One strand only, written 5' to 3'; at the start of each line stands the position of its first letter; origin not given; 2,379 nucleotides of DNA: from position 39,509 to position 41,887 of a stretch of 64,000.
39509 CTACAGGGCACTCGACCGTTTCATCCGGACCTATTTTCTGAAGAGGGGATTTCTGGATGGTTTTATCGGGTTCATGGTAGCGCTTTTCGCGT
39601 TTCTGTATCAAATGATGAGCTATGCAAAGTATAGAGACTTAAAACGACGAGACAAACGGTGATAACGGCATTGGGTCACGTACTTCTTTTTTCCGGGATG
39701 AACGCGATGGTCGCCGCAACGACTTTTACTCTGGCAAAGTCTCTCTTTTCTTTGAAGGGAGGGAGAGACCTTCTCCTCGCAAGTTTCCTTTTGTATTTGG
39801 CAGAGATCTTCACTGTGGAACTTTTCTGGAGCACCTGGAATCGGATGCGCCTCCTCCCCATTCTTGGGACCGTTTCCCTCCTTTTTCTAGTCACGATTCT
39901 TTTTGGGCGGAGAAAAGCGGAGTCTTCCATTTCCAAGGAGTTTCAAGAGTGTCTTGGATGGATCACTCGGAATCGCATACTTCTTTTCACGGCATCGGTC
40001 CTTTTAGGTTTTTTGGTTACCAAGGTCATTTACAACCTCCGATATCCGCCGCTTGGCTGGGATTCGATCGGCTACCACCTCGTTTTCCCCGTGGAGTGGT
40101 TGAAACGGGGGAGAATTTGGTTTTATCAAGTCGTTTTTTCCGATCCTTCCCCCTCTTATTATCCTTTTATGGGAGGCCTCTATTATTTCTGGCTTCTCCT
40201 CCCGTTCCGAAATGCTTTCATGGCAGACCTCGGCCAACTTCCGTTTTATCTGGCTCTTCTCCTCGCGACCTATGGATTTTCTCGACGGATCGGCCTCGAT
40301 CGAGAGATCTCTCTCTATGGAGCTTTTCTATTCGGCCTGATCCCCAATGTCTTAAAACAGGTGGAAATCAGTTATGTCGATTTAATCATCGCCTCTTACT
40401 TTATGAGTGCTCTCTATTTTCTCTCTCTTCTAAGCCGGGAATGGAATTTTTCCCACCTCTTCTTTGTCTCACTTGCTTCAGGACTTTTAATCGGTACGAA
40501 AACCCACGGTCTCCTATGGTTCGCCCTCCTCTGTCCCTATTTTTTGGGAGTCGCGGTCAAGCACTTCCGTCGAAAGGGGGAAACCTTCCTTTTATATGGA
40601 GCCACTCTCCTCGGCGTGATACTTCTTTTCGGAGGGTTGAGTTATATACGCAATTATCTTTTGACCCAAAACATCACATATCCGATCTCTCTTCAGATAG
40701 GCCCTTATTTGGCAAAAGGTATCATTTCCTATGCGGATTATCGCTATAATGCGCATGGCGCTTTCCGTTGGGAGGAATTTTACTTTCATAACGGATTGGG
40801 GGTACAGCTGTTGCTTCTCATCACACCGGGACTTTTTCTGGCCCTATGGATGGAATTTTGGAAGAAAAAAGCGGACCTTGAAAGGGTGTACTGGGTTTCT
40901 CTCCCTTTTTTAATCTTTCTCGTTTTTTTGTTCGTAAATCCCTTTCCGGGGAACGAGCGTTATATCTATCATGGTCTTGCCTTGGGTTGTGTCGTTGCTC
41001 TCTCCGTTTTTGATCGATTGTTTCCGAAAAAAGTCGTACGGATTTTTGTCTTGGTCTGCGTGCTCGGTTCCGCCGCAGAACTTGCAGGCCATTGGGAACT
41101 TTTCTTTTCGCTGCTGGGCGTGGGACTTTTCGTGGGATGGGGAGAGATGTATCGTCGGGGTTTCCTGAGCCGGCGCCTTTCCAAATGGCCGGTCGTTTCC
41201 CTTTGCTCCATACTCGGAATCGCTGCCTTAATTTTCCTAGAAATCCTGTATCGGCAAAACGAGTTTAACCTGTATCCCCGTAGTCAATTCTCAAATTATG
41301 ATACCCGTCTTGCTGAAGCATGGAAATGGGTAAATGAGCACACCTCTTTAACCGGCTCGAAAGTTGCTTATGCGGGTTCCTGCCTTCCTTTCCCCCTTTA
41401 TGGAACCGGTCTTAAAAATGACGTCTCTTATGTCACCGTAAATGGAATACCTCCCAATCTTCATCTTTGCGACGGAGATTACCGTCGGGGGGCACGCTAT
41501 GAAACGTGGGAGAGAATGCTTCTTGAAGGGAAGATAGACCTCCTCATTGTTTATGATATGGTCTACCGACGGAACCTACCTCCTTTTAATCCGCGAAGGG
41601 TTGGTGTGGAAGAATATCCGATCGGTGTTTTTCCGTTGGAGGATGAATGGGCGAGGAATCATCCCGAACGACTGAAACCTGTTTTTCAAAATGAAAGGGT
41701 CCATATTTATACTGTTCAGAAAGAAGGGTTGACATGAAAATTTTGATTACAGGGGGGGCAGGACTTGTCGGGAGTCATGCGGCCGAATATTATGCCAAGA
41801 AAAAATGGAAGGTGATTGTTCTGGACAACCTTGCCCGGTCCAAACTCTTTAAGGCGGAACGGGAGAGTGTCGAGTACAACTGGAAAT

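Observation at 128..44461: About 44-kb single-strand glycan biosynthesis super-cluster predicting a heavily decorated heteropolysaccharide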

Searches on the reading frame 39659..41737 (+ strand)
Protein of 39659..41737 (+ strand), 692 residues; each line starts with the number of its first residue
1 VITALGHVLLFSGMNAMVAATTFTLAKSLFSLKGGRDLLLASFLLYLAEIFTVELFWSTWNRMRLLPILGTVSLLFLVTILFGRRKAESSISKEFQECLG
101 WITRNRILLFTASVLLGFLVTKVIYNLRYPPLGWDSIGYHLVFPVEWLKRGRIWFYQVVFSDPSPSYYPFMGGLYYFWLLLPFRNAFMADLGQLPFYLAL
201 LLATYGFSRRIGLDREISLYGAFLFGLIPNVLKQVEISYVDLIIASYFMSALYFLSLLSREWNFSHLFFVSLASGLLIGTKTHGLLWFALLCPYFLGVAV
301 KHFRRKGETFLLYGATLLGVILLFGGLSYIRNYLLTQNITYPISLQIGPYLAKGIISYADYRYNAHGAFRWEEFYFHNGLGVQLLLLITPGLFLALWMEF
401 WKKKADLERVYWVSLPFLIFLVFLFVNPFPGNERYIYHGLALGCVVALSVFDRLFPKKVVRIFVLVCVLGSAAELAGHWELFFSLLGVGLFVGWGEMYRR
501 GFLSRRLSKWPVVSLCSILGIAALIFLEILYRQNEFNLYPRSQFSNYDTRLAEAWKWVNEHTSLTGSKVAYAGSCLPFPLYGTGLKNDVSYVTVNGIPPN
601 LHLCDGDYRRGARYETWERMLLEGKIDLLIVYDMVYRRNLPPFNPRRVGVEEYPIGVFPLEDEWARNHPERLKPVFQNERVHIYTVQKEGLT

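Call 6: search_protein_families(library=pfam, proteins=[window:39659-41737:+])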
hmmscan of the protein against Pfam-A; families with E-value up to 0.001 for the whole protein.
window:39659-41737:+ (692 aa): 0 families

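Call 18: search_protein_families(library=ncbifam, proteins=[window:39659-41737:+], max_evalue=0.00001)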
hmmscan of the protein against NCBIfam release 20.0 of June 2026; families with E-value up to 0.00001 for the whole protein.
window:39659-41737:+ (692 aa): 0 families

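Call 21: find_homologous_proteins(query=window:39659-41737:+)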
Query window:39659-41737:+ (692 aa): 10 proteins with E <= 0.001 among 8000 candidates.
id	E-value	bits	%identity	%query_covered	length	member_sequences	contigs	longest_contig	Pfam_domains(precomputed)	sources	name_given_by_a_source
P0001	0.0e+0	1580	100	100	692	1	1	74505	-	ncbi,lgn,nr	ncbi:MAG: hypothetical protein HY590_04305 [Candidatus Omnitrophica bacterium]|nr:hypothetical prote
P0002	0.0e+0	1035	65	100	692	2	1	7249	-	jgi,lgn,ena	-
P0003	3.3e-276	936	61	100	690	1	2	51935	-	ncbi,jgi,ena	-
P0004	6.9e-103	364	35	98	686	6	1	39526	-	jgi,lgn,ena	-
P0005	2.4e-98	349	32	99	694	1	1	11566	PF13231.13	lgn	-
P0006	9.4e-96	340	34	98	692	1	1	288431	-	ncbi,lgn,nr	ncbi:MAG: hypothetical protein Q7K98_04320 [Candidatus Omnitrophota bacterium]|nr:hypothetical prote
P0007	3.6e-94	335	33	95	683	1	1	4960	-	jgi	-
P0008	7.8e-32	129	27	80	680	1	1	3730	PF02366.25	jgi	jgi:hypothetical protein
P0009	5.8e-9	53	24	73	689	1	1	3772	-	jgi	jgi:hypothetical protein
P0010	2.4e-7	48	25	30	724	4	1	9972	-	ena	-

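Call 25: find_encoding_contigs(protein=P0003, flank=10000, max_places=2)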
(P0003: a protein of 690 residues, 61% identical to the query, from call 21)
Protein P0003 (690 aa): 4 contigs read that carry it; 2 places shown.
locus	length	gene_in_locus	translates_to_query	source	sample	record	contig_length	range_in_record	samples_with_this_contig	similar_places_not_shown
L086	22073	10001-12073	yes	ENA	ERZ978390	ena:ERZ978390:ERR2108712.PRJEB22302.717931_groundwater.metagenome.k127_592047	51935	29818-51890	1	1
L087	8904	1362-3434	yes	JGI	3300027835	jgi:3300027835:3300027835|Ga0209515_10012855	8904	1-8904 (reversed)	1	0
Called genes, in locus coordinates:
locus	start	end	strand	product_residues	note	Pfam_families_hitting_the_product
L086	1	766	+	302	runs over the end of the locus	PF01073:3Beta_HSD, PF01370:Epimerase, PF02719:Polysacc_synt_2, PF04321:RmlD_sub_bind, PF05368:NmrA (faint), PF13460:NAD_binding_10, PF16363:GDP_Man_Dehyd, PF07993:NAD_binding_4 (weak)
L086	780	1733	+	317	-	PF01073:3Beta_HSD (weak), PF01370:Epimerase, PF02719:Polysacc_synt_2, PF04321:RmlD_sub_bind, PF16363:GDP_Man_Dehyd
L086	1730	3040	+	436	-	PF03446:NAD_binding_2 (weak), PF03721:UDPG_MGDP_dh_N, PF00984:UDPG_MGDP_dh, PF03720:UDPG_MGDP_dh_C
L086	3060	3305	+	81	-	PF01726:LexA_DNA_bind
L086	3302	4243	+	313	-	PF01073:3Beta_HSD, PF01370:Epimerase, PF02719:Polysacc_synt_2 (faint), PF04321:RmlD_sub_bind, PF07993:NAD_binding_4 (faint), PF16363:GDP_Man_Dehyd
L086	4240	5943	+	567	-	PF02543:Carbam_trans_N, PF16861:Carbam_trans_C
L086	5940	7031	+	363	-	PF01075:Glyco_transf_9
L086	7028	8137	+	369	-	PF13439:Glyco_transf_4 (weak), PF20706:GT4-conflict, PF00534:Glycos_transf_1, PF13692:Glyco_trans_1_4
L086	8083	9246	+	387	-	PF01073:3Beta_HSD, PF01370:Epimerase, PF02719:Polysacc_synt_2, PF05368:NmrA, PF13460:NAD_binding_10, PF16363:GDP_Man_Dehyd, PF01370:Epimerase, PF16363:GDP_Man_Dehyd, +3 more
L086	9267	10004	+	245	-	PF00535:Glycos_transf_2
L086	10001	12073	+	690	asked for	-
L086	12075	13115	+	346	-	PF01073:3Beta_HSD, PF01370:Epimerase, PF02719:Polysacc_synt_2, PF04321:RmlD_sub_bind (weak), PF07993:NAD_binding_4, PF16363:GDP_Man_Dehyd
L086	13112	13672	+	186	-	PF00702:Hydrolase, PF08645:PNK3P (weak), PF13419:HAD_2 (weak), PF13242:Hydrolase_like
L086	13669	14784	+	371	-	PF06925:MGDG_synth, PF02350:Epimerase_2 (weak), PF04101:Glyco_tran_28_C, PF13692:Glyco_trans_1_4 (weak)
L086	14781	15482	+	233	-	PF03167:UDG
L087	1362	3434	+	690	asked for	-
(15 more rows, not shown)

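Call 26: find_encoding_contigs(protein=P0006, flank=10000, max_places=2)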
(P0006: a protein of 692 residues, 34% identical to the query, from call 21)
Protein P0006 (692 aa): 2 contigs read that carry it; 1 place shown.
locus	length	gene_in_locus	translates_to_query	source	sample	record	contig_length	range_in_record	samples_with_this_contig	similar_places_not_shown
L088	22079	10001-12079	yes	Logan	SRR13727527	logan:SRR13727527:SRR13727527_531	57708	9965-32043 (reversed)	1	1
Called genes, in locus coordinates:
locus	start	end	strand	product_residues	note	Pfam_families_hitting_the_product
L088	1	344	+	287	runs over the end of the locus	PF00106:adh_short, PF08659:KR, PF13561:adh_short_C2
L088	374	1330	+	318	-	PF01408:GFO_IDH_MocA, PF02894:GFO_IDH_MocA_C, PF08635:ox_reductase_C (faint), PF22725:GFO_IDH_MocA_C3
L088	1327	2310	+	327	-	PF00288:GHMP_kinases_N, PF08544:GHMP_kinases_C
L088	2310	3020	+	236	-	PF00483:NTP_transferase, PF12804:NTP_transf_3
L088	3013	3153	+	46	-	-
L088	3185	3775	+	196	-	PF00702:Hydrolase (weak), PF13419:HAD_2 (weak), PF13242:Hydrolase_like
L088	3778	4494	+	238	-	PF00923:TAL_FSA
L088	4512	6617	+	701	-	-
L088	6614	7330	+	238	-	PF03848:TehB (weak), PF05219:DREV (weak), PF13489:Methyltransf_23, PF02353:CMAS (weak), PF13847:Methyltransf_31, PF08241:Methyltransf_11, PF08242:Methyltransf_12, PF13649:Methyltransf_25, +1 more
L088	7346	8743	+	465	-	PF02310:B12-binding, PF04055:Radical_SAM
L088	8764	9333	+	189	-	PF13489:Methyltransf_23, PF08241:Methyltransf_11 (weak)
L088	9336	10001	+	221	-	PF13489:Methyltransf_23, PF13649:Methyltransf_25 (weak), PF13847:Methyltransf_31 (faint), PF08241:Methyltransf_11, PF08242:Methyltransf_12 (weak)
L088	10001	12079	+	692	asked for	-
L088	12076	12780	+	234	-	PF00535:Glycos_transf_2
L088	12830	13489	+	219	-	PF00483:NTP_transferase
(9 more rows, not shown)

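Call 41: predict_structure(alignment_id=A1)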
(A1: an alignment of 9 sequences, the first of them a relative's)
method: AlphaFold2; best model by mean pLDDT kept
length: 692 residues; sequences in the alignment: 9
mean_pLDDT: 74.7   pTM: 0.83
mean pLDDT of the five models: 74.7, 69.7, 69.1, 64.2, 57.9
residues with pLDDT >= 90: 130; 70-90: 351; 50-70: 122; < 50: 89
segments of 3 or more residues with pLDDT < 50: 133-137, 155-169, 342-367, 543-546, 598-607, 636-658
pLDDT, mean of each block of 10 residues (from residue 1): 87 93 90 86 95 84 87 93 63 71 85 85 67 49 77 48 41 82 77 84 92 90 83 64 88 90 89 88 77 86 73 80 70 58 43 38 44 56 81 88 85 86 64 67 88 91 90 71 82 81 62 79 86 72 55 85 88 66 84 58 41 79 89 56 34 41 86 88 84 43
secondary structure, 60 per line:
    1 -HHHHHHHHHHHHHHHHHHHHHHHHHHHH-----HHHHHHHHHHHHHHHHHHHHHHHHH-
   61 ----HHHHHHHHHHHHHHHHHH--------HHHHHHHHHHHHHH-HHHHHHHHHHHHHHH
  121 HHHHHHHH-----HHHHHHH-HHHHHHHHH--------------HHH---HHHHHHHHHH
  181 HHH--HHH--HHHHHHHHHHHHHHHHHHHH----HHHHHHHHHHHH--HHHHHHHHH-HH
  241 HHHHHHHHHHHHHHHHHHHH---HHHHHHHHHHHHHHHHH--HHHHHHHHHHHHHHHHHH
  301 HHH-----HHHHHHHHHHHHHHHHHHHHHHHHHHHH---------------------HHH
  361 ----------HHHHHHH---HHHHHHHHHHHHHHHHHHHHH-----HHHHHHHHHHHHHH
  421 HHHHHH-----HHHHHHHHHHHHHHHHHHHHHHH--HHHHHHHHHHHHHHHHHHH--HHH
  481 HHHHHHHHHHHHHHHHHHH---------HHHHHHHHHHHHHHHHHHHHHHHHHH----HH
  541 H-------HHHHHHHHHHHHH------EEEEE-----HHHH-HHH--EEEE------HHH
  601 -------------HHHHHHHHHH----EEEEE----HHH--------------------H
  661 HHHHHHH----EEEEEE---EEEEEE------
elements in order (helices of 4 or more, strands of 3 or more residues): H2-29 H35-59 H65-82 H91-104 H106-128 H134-140 H142-150 H171-183 H191-210 H215-226 H229-237 H239-260 H264-280 H283-303 H309-336 H371-377 H381-401 H407-426 H432-454 H457-475 H478-499 H509-534 H549-561 E568-572 H578-581 E588-591 H614-623 E628-632 H660-667 E672-677 E681-686

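Call 43: fold_search(model_id=the predicted structure, library=pdb)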
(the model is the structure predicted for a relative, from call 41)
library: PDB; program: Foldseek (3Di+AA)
matches with E <= 10: 278; with E <= 0.001: 4
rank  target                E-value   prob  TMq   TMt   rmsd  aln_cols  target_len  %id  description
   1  8age_A                2.1e-05  1.00  0.39  0.41  13.4       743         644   14  Structure of yeast oligosaccharylransferase complex with acceptor peptide bound (released 2022-12-07)
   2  8agc_A                2.2e-05  1.00  0.42  0.41  13.1       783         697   13  Structure of yeast oligosaccharylransferase complex with lipid-linked oligosaccharide and non-acceptor peptide bound (released 2022-12-07)
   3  5f15                  2.5e-04  1.00  0.44  0.54   9.2       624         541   14  Crystal Structure of ArnT from Cupriavidus metallidurans bound to Undecaprenyl phosphate (released 2016-02-17)
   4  3rce_A                7.5e-04  1.00  0.40  0.41  13.8       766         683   11  Bacterial oligosaccharyltransferase PglB (released 2011-06-15)
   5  3wak                  1.1e-03  1.00  0.36  0.30  13.6       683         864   12  Crystal structure of the Archaeoglobus fulgidus oligosaccharyltransferase (O29867_ARCFU) in the apo form (released 2013-10-30)
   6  7zlh_A                1.1e-03  1.00  0.36  0.37  13.7       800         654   10  Cryo-EM structure of C-mannosyltransferase CeDPY19, in apo state, bound to CMT2-Fab and anti-Fab nanobody (released 2023-01-11)
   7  6s7t_A                2.7e-03  1.00  0.40  0.39  11.5       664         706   12  Cryo-EM structure of human oligosaccharyltransferase complex OST-B (released 2019-12-18)
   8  6w98_A                3.7e-03  1.00  0.40  0.24  10.4       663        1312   13  Single-Particle Cryo-EM Structure of Arabinofuranosyltransferase AftD from Mycobacteria (released 2020-05-13)
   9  9s6s_A                3.7e-03  1.00  0.35  0.42  13.2       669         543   12  Ternary cryo-EM structure of human ALG9 with Dol25-PP-GlcNAc2Man6, Dol25-P-Man and Fab (released 2026-03-18)
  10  9s6u_A                4.9e-03  1.00  0.37  0.44  12.5       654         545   11  Ternary cryo-EM structure of human ALG9 with Dol25-PP-GlcNAc2Man8, Dol25-P-Man and Fab (released 2026-03-18)
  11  7bx8_A                7.1e-03  1.00  0.32  0.23  13.9       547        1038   13  Mycobacterium smegmatis arabinosyltransferase complex EmbB2-AcpM2 in symmetric "resting state" (released 2020-05-27)
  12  7bvh_A                8.7e-03  1.00  0.33  0.23  13.9       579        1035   13  Crystal structure of arabinosyltransferase EmbC2-AcpM2 complex from Mycobacterium smegmatis complexed with di-arabinos (released 2020-04-29)
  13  6x0o                  9.9e-03  1.00  0.32  0.23  14.1       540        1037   14  Single-Particle Cryo-EM Structure of Arabinosyltransferase EmbB from Mycobacterium smegmatis (released 2020-06-10)
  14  6wby                  1.4e-02  1.00  0.34  0.21  14.1       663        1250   13  Single-Particle Cryo-EM Structure of Arabinofuranosyltransferase AftD from Mycobacteria, Mutant R1389S Class 2 (released 2020-05-13)
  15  7bve_A                1.5e-02  1.00  0.33  0.23  13.9       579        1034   14  Cryo-EM structure of Mycobacterium smegmatis arabinosyltransferase EmbC2-AcpM2 in complex with ethambutol (released 2020-04-29)
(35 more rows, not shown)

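Call 64: find_encoding_contigs(protein=P0004, flank=6000, max_places=1)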
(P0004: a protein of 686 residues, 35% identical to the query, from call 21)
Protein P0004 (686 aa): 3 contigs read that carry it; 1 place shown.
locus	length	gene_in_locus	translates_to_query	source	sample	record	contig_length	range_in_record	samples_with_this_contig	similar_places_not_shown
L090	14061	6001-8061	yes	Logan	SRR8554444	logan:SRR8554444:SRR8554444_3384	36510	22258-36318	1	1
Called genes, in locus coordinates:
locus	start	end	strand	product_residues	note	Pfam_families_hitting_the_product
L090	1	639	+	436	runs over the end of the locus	PF13173:AAA_14, PF13635:DUF4143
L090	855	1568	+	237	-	PF08843:AbiEii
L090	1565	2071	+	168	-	PF12844:HTH_19, PF13560:HTH_31, PF01381:HTH_3, PF13443:HTH_26 (weak)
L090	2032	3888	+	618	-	PF02543:Carbam_trans_N, PF16861:Carbam_trans_C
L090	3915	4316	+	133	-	PF19588:SxtJ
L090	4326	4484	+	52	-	PF19451:DUF5989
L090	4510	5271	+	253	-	PF11306:DUF3108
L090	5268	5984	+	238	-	PF03848:TehB (weak), PF13489:Methyltransf_23, PF05401:NodS (weak), PF08003:Methyltransf_9 (weak), PF13847:Methyltransf_31, PF08241:Methyltransf_11, PF08242:Methyltransf_12, PF13649:Methyltransf_25, +1 more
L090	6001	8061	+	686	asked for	-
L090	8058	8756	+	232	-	PF00535:Glycos_transf_2, PF10111:Glyco_tranf_2_2 (weak)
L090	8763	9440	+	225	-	PF00535:Glycos_transf_2, PF10111:Glyco_tranf_2_2, PF13641:Glyco_tranf_2_3 (weak)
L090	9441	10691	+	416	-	PF04932:Wzy_C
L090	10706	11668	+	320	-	PF01075:Glyco_transf_9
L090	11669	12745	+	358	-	PF00483:NTP_transferase, PF22640:ManC_GMP_beta-helix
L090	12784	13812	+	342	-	PF01075:Glyco_transf_9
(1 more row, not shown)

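Call 65: find_encoding_contigs(protein=P0005, flank=6000, max_places=1)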
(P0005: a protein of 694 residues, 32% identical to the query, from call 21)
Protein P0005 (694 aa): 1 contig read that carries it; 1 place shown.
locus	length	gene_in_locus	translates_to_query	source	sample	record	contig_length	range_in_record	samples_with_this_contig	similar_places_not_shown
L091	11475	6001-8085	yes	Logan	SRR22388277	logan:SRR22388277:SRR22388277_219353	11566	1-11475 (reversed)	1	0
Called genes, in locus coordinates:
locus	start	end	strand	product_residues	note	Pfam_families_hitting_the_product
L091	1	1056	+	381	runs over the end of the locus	?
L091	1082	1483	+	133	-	PF19588:SxtJ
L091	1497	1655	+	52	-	PF19451:DUF5989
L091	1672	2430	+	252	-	PF11306:DUF3108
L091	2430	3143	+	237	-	PF05219:DREV (weak), PF06325:PrmA (weak), PF13489:Methyltransf_23, PF02353:CMAS (weak), PF13847:Methyltransf_31, PF08241:Methyltransf_11, PF08242:Methyltransf_12, PF13649:Methyltransf_25, +2 more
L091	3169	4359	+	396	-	PF02350:Epimerase_2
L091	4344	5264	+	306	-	PF01073:3Beta_HSD, PF01370:Epimerase, PF02719:Polysacc_synt_2 (weak), PF04321:RmlD_sub_bind, PF16363:GDP_Man_Dehyd, PF07993:NAD_binding_4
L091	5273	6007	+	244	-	PF00535:Glycos_transf_2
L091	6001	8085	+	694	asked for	PF13231:PMT_2 (weak)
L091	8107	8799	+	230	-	PF00535:Glycos_transf_2, PF13641:Glyco_tranf_2_3 (weak)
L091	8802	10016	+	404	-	PF04932:Wzy_C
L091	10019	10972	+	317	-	PF01075:Glyco_transf_9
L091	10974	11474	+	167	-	?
